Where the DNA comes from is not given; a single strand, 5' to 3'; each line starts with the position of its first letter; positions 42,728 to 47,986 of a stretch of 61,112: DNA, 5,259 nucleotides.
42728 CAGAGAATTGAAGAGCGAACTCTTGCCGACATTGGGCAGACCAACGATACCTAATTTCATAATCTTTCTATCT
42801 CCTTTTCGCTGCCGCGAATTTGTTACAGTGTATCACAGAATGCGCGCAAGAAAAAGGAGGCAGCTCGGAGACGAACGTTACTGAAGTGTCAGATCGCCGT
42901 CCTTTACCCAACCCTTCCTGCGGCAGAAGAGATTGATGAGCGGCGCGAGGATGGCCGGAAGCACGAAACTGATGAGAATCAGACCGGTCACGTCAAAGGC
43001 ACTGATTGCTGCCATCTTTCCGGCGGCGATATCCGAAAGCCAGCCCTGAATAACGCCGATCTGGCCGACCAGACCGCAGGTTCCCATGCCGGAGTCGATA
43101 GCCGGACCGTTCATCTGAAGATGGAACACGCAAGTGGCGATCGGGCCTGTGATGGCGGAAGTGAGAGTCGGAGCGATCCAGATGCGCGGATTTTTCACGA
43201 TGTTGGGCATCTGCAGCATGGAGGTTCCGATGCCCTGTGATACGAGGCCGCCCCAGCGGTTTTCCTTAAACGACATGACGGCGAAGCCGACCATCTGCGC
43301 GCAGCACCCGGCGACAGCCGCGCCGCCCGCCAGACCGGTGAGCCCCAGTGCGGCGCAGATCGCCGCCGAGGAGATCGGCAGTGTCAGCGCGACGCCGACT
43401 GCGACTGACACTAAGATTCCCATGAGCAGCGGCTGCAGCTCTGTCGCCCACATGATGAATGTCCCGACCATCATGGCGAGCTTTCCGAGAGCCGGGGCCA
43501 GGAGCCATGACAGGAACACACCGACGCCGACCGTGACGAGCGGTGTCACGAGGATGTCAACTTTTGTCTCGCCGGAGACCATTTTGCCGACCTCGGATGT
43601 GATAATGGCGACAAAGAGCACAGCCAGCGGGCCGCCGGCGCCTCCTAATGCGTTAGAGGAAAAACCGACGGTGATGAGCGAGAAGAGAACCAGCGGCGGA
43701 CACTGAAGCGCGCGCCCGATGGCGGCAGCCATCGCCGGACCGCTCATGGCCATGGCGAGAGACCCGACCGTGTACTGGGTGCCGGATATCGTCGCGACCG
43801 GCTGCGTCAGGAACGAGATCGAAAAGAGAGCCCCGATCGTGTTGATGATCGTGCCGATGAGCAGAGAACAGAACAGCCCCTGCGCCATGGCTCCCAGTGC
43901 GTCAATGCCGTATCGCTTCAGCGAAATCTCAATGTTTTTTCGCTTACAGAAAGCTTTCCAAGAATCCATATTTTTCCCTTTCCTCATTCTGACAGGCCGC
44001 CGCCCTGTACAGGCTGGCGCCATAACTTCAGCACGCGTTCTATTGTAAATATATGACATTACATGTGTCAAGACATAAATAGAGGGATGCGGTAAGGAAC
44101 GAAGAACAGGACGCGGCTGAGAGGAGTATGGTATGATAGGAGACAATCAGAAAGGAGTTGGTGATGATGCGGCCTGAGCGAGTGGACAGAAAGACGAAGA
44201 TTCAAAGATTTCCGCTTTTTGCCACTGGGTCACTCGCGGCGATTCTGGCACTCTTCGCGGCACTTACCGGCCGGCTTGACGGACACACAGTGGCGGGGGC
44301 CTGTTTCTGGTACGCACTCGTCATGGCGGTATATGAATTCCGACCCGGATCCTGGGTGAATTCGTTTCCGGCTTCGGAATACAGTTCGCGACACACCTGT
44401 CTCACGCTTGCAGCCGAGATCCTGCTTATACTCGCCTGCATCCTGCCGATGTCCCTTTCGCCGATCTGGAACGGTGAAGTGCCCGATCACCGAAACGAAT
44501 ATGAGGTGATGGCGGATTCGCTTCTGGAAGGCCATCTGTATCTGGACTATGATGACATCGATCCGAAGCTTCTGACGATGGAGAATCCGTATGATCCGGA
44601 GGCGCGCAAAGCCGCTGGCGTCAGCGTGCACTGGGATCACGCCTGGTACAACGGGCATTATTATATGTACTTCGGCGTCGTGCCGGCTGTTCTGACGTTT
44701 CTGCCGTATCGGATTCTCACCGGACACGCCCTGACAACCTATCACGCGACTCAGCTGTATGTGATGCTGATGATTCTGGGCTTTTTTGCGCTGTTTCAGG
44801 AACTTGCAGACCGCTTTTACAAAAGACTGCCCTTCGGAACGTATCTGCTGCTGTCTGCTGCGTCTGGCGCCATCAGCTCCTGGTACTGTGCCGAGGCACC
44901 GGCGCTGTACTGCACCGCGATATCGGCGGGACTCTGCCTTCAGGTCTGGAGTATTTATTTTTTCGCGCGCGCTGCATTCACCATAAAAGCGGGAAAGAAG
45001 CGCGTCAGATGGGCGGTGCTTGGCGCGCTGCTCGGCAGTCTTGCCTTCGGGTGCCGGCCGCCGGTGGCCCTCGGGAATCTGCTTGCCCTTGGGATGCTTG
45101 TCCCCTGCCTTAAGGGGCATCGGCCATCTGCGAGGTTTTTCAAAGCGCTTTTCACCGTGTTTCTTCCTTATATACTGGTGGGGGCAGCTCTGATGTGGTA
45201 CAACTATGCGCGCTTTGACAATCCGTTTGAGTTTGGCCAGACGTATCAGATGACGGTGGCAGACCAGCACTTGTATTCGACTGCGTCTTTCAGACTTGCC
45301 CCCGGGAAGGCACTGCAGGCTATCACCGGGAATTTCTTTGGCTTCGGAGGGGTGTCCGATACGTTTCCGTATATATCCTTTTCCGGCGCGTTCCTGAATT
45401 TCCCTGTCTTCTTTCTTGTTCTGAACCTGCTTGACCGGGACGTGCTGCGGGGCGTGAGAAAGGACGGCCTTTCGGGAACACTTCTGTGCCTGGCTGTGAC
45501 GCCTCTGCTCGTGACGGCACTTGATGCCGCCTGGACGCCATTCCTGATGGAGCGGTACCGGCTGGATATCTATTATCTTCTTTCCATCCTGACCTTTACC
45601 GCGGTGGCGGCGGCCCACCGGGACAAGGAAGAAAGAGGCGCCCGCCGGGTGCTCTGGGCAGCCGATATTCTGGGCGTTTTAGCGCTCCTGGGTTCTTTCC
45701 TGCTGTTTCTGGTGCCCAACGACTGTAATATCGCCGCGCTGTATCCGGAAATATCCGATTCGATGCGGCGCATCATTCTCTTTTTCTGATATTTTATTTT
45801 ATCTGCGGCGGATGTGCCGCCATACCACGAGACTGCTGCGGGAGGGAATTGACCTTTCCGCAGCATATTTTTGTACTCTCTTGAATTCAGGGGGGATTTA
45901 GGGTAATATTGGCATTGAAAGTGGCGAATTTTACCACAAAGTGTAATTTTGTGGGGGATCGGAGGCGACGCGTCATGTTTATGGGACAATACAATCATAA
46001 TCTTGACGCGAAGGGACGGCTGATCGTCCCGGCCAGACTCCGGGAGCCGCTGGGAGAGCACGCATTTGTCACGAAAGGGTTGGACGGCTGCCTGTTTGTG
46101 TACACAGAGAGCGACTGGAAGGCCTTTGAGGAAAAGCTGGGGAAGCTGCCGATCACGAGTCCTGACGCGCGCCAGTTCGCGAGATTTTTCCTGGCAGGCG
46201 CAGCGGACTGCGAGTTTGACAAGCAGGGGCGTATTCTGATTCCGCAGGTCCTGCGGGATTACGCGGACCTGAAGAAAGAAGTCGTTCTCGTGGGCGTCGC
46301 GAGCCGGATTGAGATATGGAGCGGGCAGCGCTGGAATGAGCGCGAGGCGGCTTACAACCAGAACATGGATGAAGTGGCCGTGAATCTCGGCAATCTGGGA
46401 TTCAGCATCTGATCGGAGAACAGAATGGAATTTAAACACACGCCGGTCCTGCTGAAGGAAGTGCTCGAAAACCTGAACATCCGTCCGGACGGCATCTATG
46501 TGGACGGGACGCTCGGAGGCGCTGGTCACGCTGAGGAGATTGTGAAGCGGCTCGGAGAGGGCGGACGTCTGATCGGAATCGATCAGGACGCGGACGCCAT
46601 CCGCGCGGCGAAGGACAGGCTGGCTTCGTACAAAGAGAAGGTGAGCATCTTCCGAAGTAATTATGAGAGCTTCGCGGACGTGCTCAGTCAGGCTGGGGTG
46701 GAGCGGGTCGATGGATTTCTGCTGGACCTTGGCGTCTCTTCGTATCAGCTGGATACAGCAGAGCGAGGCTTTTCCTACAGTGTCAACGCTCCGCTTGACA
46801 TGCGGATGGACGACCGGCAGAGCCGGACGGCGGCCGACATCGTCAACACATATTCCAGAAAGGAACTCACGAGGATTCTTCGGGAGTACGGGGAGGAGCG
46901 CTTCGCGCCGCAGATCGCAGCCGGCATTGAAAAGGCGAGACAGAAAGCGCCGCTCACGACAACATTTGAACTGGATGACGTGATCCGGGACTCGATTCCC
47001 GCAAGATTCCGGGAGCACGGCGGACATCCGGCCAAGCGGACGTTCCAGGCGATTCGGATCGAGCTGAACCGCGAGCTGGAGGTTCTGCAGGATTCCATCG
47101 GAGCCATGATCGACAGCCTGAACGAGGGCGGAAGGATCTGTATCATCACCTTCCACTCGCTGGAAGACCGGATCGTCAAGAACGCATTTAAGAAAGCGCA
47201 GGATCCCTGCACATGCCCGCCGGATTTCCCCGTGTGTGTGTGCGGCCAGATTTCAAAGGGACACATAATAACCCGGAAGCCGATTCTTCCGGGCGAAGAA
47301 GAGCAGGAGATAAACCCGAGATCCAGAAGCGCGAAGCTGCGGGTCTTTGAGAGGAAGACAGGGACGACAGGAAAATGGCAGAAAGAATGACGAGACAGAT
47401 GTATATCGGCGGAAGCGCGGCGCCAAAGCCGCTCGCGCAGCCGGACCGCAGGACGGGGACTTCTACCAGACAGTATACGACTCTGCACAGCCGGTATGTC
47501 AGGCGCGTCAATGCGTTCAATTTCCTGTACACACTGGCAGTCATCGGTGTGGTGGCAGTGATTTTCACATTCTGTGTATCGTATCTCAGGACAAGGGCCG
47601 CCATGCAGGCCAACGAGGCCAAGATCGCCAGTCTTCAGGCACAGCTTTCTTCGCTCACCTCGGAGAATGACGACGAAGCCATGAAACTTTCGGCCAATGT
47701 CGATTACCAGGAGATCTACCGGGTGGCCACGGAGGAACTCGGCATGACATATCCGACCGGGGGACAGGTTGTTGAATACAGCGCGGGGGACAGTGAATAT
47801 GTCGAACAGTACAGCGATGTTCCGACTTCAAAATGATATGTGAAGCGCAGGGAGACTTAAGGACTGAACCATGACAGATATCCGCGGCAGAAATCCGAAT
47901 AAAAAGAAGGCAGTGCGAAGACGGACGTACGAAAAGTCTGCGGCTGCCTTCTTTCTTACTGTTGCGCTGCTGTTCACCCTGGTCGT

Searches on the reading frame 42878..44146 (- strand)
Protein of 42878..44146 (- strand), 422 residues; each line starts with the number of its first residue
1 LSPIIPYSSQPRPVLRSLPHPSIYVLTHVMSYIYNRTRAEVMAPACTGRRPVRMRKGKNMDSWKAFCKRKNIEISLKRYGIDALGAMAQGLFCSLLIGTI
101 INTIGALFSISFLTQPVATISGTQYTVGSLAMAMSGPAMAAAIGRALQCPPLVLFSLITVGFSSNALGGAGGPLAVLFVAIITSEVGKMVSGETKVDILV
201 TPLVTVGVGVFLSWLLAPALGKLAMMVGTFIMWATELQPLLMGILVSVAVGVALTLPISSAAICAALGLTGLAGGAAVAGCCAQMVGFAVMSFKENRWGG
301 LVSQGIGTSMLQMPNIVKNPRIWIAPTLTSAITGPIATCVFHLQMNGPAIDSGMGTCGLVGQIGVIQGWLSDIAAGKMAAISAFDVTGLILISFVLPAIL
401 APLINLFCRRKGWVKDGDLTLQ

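Call 6: search_protein_families(library=pfam, proteins=[window:42878-44146:-])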
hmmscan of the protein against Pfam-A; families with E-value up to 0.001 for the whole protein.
window:42878-44146:- (422 aa): 1 family
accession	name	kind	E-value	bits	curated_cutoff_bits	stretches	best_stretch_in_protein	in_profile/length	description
PF13303.11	PTS_EIIC_2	-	1.3e-89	301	28.9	1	82-420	2-326/327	Phosphotransferase system, EIIC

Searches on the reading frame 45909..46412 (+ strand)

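Call 6: search_protein_families(library=pfam, proteins=[window:45909-46412:+])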
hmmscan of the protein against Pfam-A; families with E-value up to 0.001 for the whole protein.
window:45909-46412:+ (167 aa): 1 family
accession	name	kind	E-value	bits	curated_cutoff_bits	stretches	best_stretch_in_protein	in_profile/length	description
PF02381.23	MraZ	-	1.3e-40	137.7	23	2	23-92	1-71/72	MraZ protein, putative antitoxin-like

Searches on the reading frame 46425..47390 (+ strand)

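Call 6: search_protein_families(library=pfam, proteins=[window:46425-47390:+])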
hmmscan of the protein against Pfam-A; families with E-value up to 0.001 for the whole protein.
window:46425-47390:+ (321 aa): 1 family
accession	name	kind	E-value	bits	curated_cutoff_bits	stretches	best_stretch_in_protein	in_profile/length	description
PF01795.25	Methyltransf_5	-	1e-124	416.5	27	1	2-310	1-308/309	MraW methylase family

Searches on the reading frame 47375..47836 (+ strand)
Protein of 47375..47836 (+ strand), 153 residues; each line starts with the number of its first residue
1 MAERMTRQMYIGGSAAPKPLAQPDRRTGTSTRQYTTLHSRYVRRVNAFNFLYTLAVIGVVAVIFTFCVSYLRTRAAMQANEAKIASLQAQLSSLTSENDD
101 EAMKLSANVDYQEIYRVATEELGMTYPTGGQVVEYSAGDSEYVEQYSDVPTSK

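Call 6: search_protein_families(library=pfam, proteins=[window:47375-47836:+])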
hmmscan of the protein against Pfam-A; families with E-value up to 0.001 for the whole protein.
window:47375-47836:+ (153 aa): 1 family
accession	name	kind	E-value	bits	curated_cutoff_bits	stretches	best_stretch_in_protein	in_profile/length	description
PF04977.20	DivIC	-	4e-07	30.2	28.9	1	60-127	2-70/80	Septum formation initiator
